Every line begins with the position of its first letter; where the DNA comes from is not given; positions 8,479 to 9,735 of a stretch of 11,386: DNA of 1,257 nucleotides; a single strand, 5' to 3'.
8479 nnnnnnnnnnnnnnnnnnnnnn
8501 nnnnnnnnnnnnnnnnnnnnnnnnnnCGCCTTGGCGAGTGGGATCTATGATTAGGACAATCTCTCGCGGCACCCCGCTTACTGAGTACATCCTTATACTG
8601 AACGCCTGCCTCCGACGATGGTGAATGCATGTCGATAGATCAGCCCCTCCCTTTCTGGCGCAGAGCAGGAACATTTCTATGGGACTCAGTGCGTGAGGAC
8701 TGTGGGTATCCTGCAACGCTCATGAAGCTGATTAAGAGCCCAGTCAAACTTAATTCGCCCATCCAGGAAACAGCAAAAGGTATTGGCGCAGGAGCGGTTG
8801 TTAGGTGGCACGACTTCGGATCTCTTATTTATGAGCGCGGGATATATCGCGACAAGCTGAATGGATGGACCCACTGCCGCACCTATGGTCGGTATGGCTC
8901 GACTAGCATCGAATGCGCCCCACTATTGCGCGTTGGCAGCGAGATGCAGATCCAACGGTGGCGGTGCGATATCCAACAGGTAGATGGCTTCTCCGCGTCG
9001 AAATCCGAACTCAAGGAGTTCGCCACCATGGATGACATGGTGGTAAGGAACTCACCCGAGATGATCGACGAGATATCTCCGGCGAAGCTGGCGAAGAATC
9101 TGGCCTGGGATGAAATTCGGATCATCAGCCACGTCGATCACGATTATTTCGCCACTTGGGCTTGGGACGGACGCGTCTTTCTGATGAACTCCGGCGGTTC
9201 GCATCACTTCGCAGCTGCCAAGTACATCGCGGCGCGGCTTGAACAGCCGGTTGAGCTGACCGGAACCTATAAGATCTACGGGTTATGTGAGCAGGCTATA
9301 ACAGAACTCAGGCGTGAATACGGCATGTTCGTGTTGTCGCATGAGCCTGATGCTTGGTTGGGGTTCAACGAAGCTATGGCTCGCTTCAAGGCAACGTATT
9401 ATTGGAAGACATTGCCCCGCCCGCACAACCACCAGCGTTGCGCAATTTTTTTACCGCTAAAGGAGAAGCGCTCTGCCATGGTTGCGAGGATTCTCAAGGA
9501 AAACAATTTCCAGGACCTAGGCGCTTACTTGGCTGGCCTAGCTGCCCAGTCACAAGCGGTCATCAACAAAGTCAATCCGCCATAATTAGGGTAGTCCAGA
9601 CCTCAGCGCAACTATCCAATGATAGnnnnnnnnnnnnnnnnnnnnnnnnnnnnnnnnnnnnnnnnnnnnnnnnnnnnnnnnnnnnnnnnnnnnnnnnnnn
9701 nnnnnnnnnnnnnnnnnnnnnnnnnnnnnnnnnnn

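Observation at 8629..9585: Unassigned 318-aa protein with a His/Asp-rich putative active site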

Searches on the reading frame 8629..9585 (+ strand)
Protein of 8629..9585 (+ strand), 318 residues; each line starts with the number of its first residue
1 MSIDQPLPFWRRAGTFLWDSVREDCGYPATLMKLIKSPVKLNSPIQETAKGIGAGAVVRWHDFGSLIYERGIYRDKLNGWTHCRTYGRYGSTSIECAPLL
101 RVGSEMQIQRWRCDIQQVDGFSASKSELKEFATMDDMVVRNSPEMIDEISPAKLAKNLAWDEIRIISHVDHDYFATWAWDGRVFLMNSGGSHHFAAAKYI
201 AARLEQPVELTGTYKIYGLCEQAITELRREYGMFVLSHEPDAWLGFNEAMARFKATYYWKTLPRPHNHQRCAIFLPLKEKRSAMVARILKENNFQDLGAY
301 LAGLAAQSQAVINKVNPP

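Call 5: search_protein_families(library=pfam, proteins=[window:8629-9585:+], max_evalue=0.01)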
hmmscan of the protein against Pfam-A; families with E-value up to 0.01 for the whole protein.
window:8629-9585:+ (318 aa): 1 family
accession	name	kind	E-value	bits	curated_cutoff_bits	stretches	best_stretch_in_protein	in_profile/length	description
PF20390.3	DUF6685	-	3.6e-92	308.3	24.6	1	108-313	1-206/207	Family of unknown function (DUF6685)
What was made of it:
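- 8629..9585 (+): Complete CDS of the DUF6685-family protein (318 aa plus TAA stop). Pfam PF20390 at 308.3 bits (call 5).
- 8629..8949 (+): N-terminal region (residues 1-107), outside the Pfam model and more variable, predicted as helices plus a three-stranded beta-meander. The Pfam match starts at residue 108 (call 5).
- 8950..9567 (+): DUF6685 domain proper (residues 108-313). hmmscan envelope 108-313 against profile positions 1-206 of 207 (call 5).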

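Call 6: search_protein_families(library=ncbifam, proteins=[window:8629-9585:+], max_evalue=0.01)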
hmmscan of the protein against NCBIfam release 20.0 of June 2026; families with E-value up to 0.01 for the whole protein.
window:8629-9585:+ (318 aa): 0 families

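Call 7: search_protein_families(library=padloc, proteins=[window:8629-9585:+], max_evalue=0.1)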
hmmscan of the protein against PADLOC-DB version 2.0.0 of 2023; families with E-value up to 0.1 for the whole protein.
window:8629-9585:+ (318 aa): 0 families

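Call 8: search_protein_families(library=phrogs, proteins=[window:8629-9585:+], max_evalue=0.1)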
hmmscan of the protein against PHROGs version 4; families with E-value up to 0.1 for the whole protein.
window:8629-9585:+ (318 aa): 0 families

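Call 9: search_solved_structures(query=window:8629-9585:+, max_evalue=10)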
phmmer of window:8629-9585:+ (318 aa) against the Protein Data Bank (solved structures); distinct sequences matched with E-value up to 10: 10.
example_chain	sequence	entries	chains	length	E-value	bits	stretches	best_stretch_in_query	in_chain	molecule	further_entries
9vfj_11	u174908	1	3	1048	0.092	15.3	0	1-29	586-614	LHCI-11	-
9vfj_8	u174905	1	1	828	0.22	14.1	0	1-29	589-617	LHCI-8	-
9vfj_9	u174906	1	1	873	0.25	13.9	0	1-29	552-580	LHCI-9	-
4d0p_A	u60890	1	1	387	0.51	12.9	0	184-219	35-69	COP9 SIGNALOSOME COMPLEX SUBUNIT 4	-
6r7i_D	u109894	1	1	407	0.61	12.6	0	184-219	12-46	COP9 signalosome complex subunit 4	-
4d10_D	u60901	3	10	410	0.61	12.6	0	184-219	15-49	COP9 SIGNALOSOME COMPLEX SUBUNIT 4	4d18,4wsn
6r6h_D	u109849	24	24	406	0.61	12.6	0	184-219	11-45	COP9 signalosome complex subunit 4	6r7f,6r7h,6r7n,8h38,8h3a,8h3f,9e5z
9vfj_7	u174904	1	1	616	1.3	11.6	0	1-29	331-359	LHCI-7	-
9vfj_10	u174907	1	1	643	1.5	11.3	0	1-29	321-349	LHCI-10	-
9vfj_6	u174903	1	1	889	1.6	11.3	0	1-29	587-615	LHCI-6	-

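Call 11: find_homologous_proteins(query=window:8629-9585:+, max_evalue=0.001)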
Query window:8629-9585:+ (318 aa): 184 proteins with E <= 0.001 among 2551 candidates; the best 120 are listed.
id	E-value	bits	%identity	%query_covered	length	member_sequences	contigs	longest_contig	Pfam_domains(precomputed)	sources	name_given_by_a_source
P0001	5.7e-205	698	92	100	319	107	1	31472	PF20390.4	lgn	-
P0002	8.9e-196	668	100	90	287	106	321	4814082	PF20390.4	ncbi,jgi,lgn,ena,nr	ncbi:Uncharacterised protein [Streptococcus pneumoniae]|jgi:hypothetical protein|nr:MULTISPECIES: DU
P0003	2.6e-182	624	86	100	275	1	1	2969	PF20390.4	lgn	-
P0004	3.9e-177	607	100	81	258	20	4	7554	PF20390.4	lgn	-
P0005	4.8e-146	504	65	97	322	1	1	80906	PF20390.4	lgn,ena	-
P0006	1.3e-141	490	66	100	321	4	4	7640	PF20390.4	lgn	-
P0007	8.4e-140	484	66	98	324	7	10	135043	PF20390.4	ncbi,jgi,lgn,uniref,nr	ncbi:DUF6685 family protein [Stutzerimonas nitrititolerans]|uniref:DUF6685 family protein n=1 Tax=St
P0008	3.3e-137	475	81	77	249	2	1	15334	PF20390.4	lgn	-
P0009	2.0e-102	361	58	93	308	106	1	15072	PF20390.4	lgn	-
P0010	1.3e-101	358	55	93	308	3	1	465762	PF20390.4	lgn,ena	-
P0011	4.8e-101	356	55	93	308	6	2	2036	PF20390.4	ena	-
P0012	4.3e-100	353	55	93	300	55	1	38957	PF20390.4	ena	-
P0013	7.0e-100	353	55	93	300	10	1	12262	PF20390.4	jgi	jgi:hypothetical protein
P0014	5.4e-99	350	56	93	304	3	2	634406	PF20390.4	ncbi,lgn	-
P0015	1.1e-97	345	55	93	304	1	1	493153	PF20390.4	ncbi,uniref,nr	ncbi:DUF6685 family protein [Pseudomonas sp. Irchel s3b5]|uniref:DUF6685 family protein n=1 Tax=Pseu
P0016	3.4e-97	344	55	93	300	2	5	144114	PF20390.4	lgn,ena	-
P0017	5.6e-97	343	54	93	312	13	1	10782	PF20390.4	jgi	jgi:hypothetical protein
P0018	6.0e-97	343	53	93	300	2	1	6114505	PF20390.4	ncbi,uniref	ncbi:DUF6685 family protein [Pseudomonas atacamensis]|uniref:DUF6685 family protein n=1 Tax=Pseudomo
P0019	1.5e-96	342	55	93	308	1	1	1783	PF20390.4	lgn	-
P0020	3.0e-95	337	53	93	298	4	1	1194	PF20390.4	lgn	-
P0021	3.4e-95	337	53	94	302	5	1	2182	PF20390.4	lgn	-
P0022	3.9e-95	337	53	97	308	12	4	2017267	PF20390.4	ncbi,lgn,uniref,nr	ncbi:DUF6685 family protein [Stutzerimonas decontaminans]|uniref:DUF6685 family protein n=1 Tax=Stut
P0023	1.1e-94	336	54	93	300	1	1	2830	PF20390.4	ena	-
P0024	1.8e-94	335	53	93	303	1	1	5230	PF20390.4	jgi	jgi:hypothetical protein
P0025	1.9e-94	335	53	94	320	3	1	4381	PF20390.4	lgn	-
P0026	2.2e-94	335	54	92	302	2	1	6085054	PF20390.4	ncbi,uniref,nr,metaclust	ncbi:DUF6685 family protein [Pseudomonas sp. WCS374]|uniref:DUF6685 family protein n=1 Tax=Pseudomon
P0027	3.1e-93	331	54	91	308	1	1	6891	PF20390.4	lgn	-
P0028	2.2e-92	328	51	94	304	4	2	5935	PF20390.4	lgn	-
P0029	9.5e-92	326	53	93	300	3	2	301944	PF20390.4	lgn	-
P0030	5.6e-90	320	55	87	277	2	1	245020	PF20390.4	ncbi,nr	ncbi:hypothetical protein J7E41_20510 [Pseudomonas fluorescens]|nr:hypothetical protein [Pseudomonas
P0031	4.3e-86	307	48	94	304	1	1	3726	PF20390.4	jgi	jgi:hypothetical protein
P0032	2.8e-85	305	51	93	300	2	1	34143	PF20390.4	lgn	-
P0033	4.5e-85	304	54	82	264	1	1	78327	PF20390.4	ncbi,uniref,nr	ncbi:hypothetical protein M5G25_10985 [Pseudomonas sp. TNT2022 ID357]|uniref:Uncharacterized protein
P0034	1.8e-81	292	49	93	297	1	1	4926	PF20390.4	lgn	-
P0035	1.4e-75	273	49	93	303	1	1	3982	PF20390.4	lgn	-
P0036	9.2e-74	267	47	93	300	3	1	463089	PF20390.4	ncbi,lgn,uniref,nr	ncbi:DUF6685 family protein [Pseudomonas putida]|uniref:Uncharacterized protein n=1 Tax=Pseudomonas 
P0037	2.5e-73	265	55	68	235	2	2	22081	PF20390.4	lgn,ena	-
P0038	2.7e-73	265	46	93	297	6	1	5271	PF20390.4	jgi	jgi:hypothetical protein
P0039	1.4e-72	263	47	91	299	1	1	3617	PF20390.4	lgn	-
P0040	3.6e-72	262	46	91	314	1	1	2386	PF20390.4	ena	-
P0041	5.2e-72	261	45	93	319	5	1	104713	PF20390.4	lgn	-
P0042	7.7e-72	261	46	92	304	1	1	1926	PF20390.4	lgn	-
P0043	1.0e-71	260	60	62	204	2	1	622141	PF20390.4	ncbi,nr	ncbi:hypothetical protein DNK10_06685 [Pseudomonas daroniae]|nr:hypothetical protein DNK10_06685 [Ps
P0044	1.2e-70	257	46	91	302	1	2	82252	PF20390.4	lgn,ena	-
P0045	2.8e-70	255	46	94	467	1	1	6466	PF20390.4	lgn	-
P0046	4.6e-70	255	46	87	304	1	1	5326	PF20390.4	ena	-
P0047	5.7e-70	254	46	92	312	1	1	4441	PF20390.4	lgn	-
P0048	3.4e-69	252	44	93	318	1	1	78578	PF20390.4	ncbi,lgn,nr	ncbi:hypothetical protein HSX11_18685 [Oxalobacteraceae bacterium]|nr:hypothetical protein [Oxalobac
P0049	7.9e-69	251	45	93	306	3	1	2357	PF20390.4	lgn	-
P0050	1.3e-68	250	45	92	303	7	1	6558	PF20390.4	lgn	-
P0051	2.4e-68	249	45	93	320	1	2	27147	PF20390.4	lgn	-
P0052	3.4e-68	249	44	92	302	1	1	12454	PF20390.4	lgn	-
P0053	5.5e-68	248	45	92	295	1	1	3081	PF20390.4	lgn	-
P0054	6.7e-68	248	44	95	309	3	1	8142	PF20390.4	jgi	-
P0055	6.8e-68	248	46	91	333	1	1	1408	PF20390.4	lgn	-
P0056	1.1e-67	247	45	92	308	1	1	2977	PF20390.4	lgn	-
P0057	1.8e-67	246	45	91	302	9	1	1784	PF20390.4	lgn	-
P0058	2.4e-67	246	44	94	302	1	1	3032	PF20390.4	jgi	-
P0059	3.6e-67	245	46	92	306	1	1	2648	PF20390.4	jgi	jgi:hypothetical protein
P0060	5.7e-67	245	44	92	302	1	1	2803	PF20390.4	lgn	-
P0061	5.8e-67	244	45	92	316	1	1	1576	PF20390.4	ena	-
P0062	7.7e-67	244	44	90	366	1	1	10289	PF20390.4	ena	-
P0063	9.8e-67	244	44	94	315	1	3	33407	PF20390.4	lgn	-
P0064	1.1e-66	244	43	92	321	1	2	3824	PF20390.4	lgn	-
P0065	1.1e-66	244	47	91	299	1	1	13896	PF20390.4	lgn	-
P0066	1.3e-66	243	49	85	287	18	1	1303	PF20390.4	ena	-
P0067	1.7e-66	243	45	94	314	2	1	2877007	PF20390.4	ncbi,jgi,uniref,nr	ncbi:DUF6685 family protein [Sulfuriferula sp. AH1]|uniref:DUF6685 family protein n=1 Tax=Sulfurifer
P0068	4.3e-66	242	46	93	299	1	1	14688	PF20390.4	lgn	-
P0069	5.2e-66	241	44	92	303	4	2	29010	PF20390.4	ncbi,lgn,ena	-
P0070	6.1e-66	241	45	93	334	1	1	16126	PF20390.4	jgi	jgi:hypothetical protein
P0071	6.7e-66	241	45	92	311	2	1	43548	PF20390.4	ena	-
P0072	7.4e-66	241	45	91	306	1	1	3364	PF20390.4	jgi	jgi:hypothetical protein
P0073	1.4e-65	240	44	92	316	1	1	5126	PF20390.4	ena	-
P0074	1.5e-65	240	42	93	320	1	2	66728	PF20390.4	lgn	-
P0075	1.9e-65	240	45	91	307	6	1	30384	PF20390.4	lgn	-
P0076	2.4e-65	239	58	63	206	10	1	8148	PF20390.4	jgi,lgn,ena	-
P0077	2.4e-65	239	42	93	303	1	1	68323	PF20390.4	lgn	-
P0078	2.7e-65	239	44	92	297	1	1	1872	PF20390.4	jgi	jgi:hypothetical protein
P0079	4.2e-65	238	45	91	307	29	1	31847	PF20390.4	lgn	-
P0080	4.5e-65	238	45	91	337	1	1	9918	PF20390.4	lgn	-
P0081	5.0e-65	238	46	92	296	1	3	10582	PF20390.4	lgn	-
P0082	6.4e-65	238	46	92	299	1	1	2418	PF20390.4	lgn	-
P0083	1.3e-64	237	46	92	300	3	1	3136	PF20390.4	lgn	-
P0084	1.5e-64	237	43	89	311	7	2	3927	PF20390.4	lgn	-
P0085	1.8e-64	236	45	92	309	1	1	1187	PF20390.4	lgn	-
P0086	2.0e-64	236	45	92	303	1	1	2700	PF20390.4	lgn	-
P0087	2.1e-64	236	63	56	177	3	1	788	PF20390.4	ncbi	ncbi:hypothetical protein D3C85_1264190 [compost metagenome]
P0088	2.5e-64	236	47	91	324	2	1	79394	PF20390.4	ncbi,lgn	-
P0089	3.6e-64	235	45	91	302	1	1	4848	PF20390.4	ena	-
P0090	4.8e-64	235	43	91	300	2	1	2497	PF20390.4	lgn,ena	-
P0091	6.2e-64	235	43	96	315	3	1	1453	PF20390.4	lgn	-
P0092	2.5e-63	233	44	95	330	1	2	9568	PF20390.4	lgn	-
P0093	3.7e-63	232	46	93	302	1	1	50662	PF20390.4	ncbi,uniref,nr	ncbi:DUF6685 family protein [Ralstonia sp. ASV6]|uniref:DUF6685 family protein n=1 Tax=Ralstonia sp.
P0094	6.1e-63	231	45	86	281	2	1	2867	PF20390.4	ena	-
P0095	1.4e-62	230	43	90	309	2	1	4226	PF20390.4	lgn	-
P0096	1.5e-62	230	43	93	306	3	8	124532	PF20390.4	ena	-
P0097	1.5e-62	230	46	90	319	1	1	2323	PF20390.4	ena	-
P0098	2.2e-62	229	45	92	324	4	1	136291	PF20390.4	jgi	jgi:hypothetical protein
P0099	2.6e-62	229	42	93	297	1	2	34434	PF20390.4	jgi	jgi:hypothetical protein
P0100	5.0e-62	228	43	93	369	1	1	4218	PF20390.4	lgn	-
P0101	8.2e-62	228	43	91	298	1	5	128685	PF20390.4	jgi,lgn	jgi:hypothetical protein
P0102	1.0e-61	227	45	93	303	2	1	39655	PF20390.4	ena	-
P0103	1.1e-61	227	42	90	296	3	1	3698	PF20390.4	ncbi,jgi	ncbi:MAG: DUF6685 family protein [Terracidiphilus sp.]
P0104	2.6e-61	226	42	92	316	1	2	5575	PF20390.4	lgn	-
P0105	3.0e-61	226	42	93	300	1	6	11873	PF20390.4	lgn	-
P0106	4.6e-61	225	42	95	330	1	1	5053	PF20390.4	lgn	-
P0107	4.9e-61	225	41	91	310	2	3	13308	PF20390.4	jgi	-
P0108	5.3e-61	225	45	91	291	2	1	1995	PF20390.4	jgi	jgi:hypothetical protein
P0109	5.4e-61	225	44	92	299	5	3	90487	PF20390.4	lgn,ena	-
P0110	7.2e-61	224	46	80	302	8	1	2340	PF20390.4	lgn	-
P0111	9.8e-61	224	44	90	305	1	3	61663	PF20390.4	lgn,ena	-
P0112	1.2e-60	224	43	88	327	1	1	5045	PF20390.4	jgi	jgi:hypothetical protein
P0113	1.5e-60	223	43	91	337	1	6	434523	PF20390.4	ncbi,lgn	-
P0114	1.5e-60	223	44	91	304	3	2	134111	PF20390.4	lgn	-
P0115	1.7e-60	223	43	90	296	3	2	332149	PF20390.4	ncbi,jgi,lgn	-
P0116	3.4e-60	222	43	94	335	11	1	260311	PF20390.4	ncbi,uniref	ncbi:DUF6685 family protein [Paraburkholderia aromaticivorans]|uniref:DUF6685 family protein n=1 Tax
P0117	3.5e-60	222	44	93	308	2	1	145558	PF20390.4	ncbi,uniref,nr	ncbi:hypothetical protein QYH69_21725 [Paraburkholderia sp. SARCC-3016]|uniref:DUF6685 family protei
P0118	7.4e-60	221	44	94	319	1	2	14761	PF20390.4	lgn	-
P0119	8.1e-60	221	45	92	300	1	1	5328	PF20390.4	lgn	-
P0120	1.3e-59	220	47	82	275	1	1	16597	PF20390.4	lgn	-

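Call 17: find_related_loci(query=A1, collection=genome_contigs, flank=8000)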
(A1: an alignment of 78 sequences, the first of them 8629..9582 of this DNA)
Query A1 (318 aa) in genome_contigs; peptide patterns used: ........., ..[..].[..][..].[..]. (x = any residue, [..] = any of these).
78 stretches matched a pattern; 59 encode a relative of the query (tblastn E <= 1e-3); 59 distinct loci.
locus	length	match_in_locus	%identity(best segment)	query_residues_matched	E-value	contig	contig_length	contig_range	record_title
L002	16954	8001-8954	100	1-318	0e+0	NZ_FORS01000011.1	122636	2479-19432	Stutzerimonas kunmingensis strain DSM 25974, whole genome shotgun sequence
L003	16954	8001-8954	100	1-318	0e+0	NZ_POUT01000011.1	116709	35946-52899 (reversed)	Stutzerimonas stutzeri strain 24a75 NODE_11_length_116709_cov_20.2474, whole genome shotgun sequence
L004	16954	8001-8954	100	1-318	0e+0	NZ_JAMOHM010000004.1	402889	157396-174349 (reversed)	Stutzerimonas frequens strain DNSP21 27DNSP21gv5C004, whole genome shotgun sequence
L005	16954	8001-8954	100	1-318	0e+0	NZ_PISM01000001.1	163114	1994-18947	Stutzerimonas kunmingensis strain BUN14 Contig_1, whole genome shotgun sequence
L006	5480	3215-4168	100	1-318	0e+0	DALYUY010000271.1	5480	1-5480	MAG TPA_asm: Pseudomonas sp. isolate CTOTU47232 NODE_1071_length_5480_cov_3.095853, whole genome shotgun sequence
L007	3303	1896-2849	100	1-318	0e+0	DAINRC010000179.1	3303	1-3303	MAG TPA_asm: Bacillota bacterium isolate CTOTU24187 NODE_725_length_3303_cov_8.350369, whole genome shotgun sequence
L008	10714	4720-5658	98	1-313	0e+0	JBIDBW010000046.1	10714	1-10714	Pseudomonas sp. NPDC047963 NPDC047963_103_A4.ctg-0046, whole genome shotgun sequence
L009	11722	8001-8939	97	1-313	0e+0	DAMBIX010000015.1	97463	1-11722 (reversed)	MAG TPA_asm: Pseudomonas sp. isolate CTOTU48942 NODE_28_length_97463_cov_14.303384, whole genome shotgun sequence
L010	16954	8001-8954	92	1-318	0e+0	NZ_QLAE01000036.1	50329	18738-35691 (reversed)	Stutzerimonas nosocomialis strain A31/70 contig00036, whole genome shotgun sequence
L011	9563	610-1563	100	1-318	0e+0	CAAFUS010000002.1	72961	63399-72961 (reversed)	MAG TPA_asm: Pseudomonadaceae bacterium, isolate HGM22033, WGS project CAAFUS010000000 data, contig: SRS372576_1_k119_15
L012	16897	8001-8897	57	8-305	1e-105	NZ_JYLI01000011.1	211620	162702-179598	Pseudomonas poae strain DSM 14936 11_211620_35.2881, whole genome shotgun sequence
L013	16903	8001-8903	52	10-309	7e-96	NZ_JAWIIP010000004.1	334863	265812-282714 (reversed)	Pseudomonas sp. C11 contig_4, whole genome shotgun sequence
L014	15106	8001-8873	53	16-305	3e-94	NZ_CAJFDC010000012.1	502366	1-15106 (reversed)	Pseudomonas sp. FEN isolate Pseudomonas sp. FEN, whole genome shotgun sequence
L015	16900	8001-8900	54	9-307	2e-101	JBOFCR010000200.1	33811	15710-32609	MAG: Pseudomonas sp. isolate WFFMC_MAG_171 k139_12097562_flag=1_multi=7.0000_len=33811, whole genome shotgun sequence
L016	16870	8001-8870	47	16-305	7e-76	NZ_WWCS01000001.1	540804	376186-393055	Duganella margarita strain FT109W NODE_1_length_540804_cov_31.727664_1, whole genome shotgun sequence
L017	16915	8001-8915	43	8-312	4e-74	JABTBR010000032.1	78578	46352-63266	Oxalobacteraceae bacterium strain BJB404 32, whole genome shotgun sequence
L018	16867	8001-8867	45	19-307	5e-73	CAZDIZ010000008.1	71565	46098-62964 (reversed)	MAG TPA_asm: uncultured Solibacteraceae bacterium isolate binchicken_co20_389 genome assembly, contig: NODE_963_length_7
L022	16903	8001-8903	44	16-315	2e-68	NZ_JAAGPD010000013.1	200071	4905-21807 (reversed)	Paraburkholderia sp. Tr-20389 NODE_10_length_200071_cov_66.880116/0/0, whole genome shotgun sequence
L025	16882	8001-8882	45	16-308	2e-65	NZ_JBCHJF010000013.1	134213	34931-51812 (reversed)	Massilia sp. MP_M2 Ga0418738_13, whole genome shotgun sequence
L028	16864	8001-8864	44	12-307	4e-64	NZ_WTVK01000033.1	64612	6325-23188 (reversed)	Aromatoleum evansii strain KB740 NODE_33_length_64612_cov_51.7316, whole genome shotgun sequence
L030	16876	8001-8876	39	8-304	5e-61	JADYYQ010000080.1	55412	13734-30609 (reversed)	MAG: Ottowia sp. isolate SJ537 c_000000734775, whole genome shotgun sequence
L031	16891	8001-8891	41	16-312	3e-61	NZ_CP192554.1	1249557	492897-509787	Burkholderia contaminans strain P2 chromosome 3, complete sequence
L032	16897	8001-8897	39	10-307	1e-58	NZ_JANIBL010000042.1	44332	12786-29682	Methylomonas rosea strain WSC-7 WSC7.00042, whole genome shotgun sequence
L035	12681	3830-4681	39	24-307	1e-56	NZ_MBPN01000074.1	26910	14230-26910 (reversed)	Pseudomonas defluvii strain WCHP16 NODE_75_length_26910_cov_80.5814, whole genome shotgun sequence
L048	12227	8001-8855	31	28-304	3e-33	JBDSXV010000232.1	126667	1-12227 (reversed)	MAG: Dokdonella sp. isolate cluster1_bin.66 k127_4057965, whole genome shotgun sequence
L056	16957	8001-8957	28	2-317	1e-28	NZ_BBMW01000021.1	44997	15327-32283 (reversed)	Citrobacter werkmanii NBRC 105721, whole genome shotgun sequence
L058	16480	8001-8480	32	80-238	2e-22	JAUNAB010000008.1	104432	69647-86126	MAG: Pasteurellaceae bacterium isolate S18M_Sa_7 NODE_84_length_104432_cov_137.850350, whole genome shotgun sequence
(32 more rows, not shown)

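Call 22: predict_structure(alignment_id=A1)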
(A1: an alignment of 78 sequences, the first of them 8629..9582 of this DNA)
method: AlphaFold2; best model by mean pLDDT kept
length: 318 residues; sequences in the alignment: 78
mean_pLDDT: 94.5   pTM: 0.89
mean pLDDT of the five models: 94.5, 94.0, 93.3, 93.1, 92.7
residues with pLDDT >= 90: 275; 70-90: 38; 50-70: 5; < 50: 0
segments of 3 or more residues with pLDDT < 50: none
pLDDT, mean of each block of 10 residues (from residue 1): 76 88 93 97 92 96 91 87 95 96 96 97 94 97 98 98 86 96 96 98 98 97 98 98 98 98 94 98 98 98 97 81
secondary structure, 60 per line:
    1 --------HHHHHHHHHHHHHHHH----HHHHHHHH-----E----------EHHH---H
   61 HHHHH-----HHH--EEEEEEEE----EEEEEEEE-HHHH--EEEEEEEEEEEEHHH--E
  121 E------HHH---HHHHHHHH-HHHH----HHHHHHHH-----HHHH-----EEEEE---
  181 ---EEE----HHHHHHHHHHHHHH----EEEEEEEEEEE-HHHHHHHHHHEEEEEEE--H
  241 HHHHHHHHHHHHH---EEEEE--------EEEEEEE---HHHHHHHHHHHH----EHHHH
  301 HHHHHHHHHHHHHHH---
elements in order: H9-24 H29-36 H60-65 E76-83 E88-95 H97-100 E103-114 H134-141 H143-146 H151-158 H164-167 E173-177 E184-186 H191-204 E209-219 H221-230 E231-237 H240-253 E257-261 E270-276 H280-291 H297-315
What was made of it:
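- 8629..8949 (+): Secondary structure comes from the AF2 model (call 22).
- Motif 2 lies at a strand-to-helix N-terminus in a pLDDT-94.5 model (call 22). The local strand, Gly-rich turn and helix layout is similar (call 22).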

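Call 24: fold_search(model_id=the predicted structure, library=pdb)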
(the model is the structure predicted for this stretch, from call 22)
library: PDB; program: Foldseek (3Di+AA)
matches with E <= 10: 454; with E <= 0.001: 0
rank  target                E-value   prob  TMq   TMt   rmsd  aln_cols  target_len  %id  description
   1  3js8_A                7.1e-02  0.09  0.15  0.10  22.7       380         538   10  Solvent-stable cholesterol oxidase (released 2010-02-09)
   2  1ykj_B                3.0e-01  0.03  0.09  0.08  17.9       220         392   12  A45G p-hydroxybenzoate hydroxylase with p-hydroxybenzoate bound (released 2005-07-26)
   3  9moy_Q                3.2e-01  0.09  0.18  0.09  21.7       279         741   11  Reconstituted yeast V-ATPase bound to Rtc5p (released 2026-04-08)
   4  5xhx_A                3.4e-01  0.06  0.10  0.15  11.1        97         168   11  Crystal structure of VqsR LBD domain from Pseudomonas aeruginosa (released 2017-05-24)
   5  1aog_B                4.7e-01  0.02  0.08  0.06  18.6       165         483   10  TRYPANOSOMA CRUZI TRYPANOTHIONE REDUCTASE (OXIDIZED FORM) (released 1997-09-17)
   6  5m2x_A                6.0e-01  0.02  0.10  0.05  25.0       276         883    9  Crystal structure of the full-length Zika virus NS5 protein (Human isolate Z1106033) (released 2018-06-06)
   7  3kfu_H                6.3e-01  0.06  0.11  0.08  17.4       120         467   12  Crystal structure of the transamidosome (released 2010-08-25)
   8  2wpf_C                6.7e-01  0.02  0.08  0.06  19.6       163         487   11  Trypanosoma brucei trypanothione reductase in complex with 3,4- dihydroquinazoline inhibitor (DDD00085762) (released 2010-10-13)
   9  7p0x_C                7.5e-01  0.02  0.08  0.05  19.9       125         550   14  Crystal structure of Thioredoxin reductase from Brugia Malayi (released 2022-04-06)
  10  7p0x_B                8.0e-01  0.02  0.09  0.06  19.4       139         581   10  Crystal structure of Thioredoxin reductase from Brugia Malayi (released 2022-04-06)
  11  2woi_C                8.4e-01  0.02  0.08  0.06  19.9       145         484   10  Trypanothione reductase from Trypanosoma brucei (released 2010-08-04)
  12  2wow_D                8.9e-01  0.02  0.08  0.06  18.5       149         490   11  Trypanosoma brucei trypanothione reductase with NADP and trypanothione bound (released 2010-08-04)
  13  5l07_B                9.5e-01  0.06  0.11  0.18  12.3       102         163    9  Crystal Structure of Quorum-Sensing Transcriptional Activator from Yersinia enterocolitica (released 2016-09-07)
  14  1nda_A                9.5e-01  0.02  0.08  0.06  18.6       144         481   13  THE STRUCTURE OF TRYPANOSOMA CRUZI TRYPANOTHIONE REDUCTASE IN THE OXIDIZED AND NADPH REDUCED STATE (released 1994-09-30)
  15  2tpr_A                1.0e+00  0.03  0.08  0.07  10.2        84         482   14  X-RAY STRUCTURE OF TRYPANOTHIONE REDUCTASE FROM CRITHIDIA FASCICULATA AT 2.4 ANGSTROMS RESOLUTION (released 1993-10-31)
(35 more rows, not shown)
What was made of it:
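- Closest known: Amidase-signature enzymes. Same: FAAH and GatA chains appear among the weak Foldseek hits (call 24).
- Closest known: Amidase-signature enzymes. Different: Foldseek probabilities are 0.09 or lower and E-values 0.6 or higher (call 24).
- Foldseek finds nothing (call 24).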
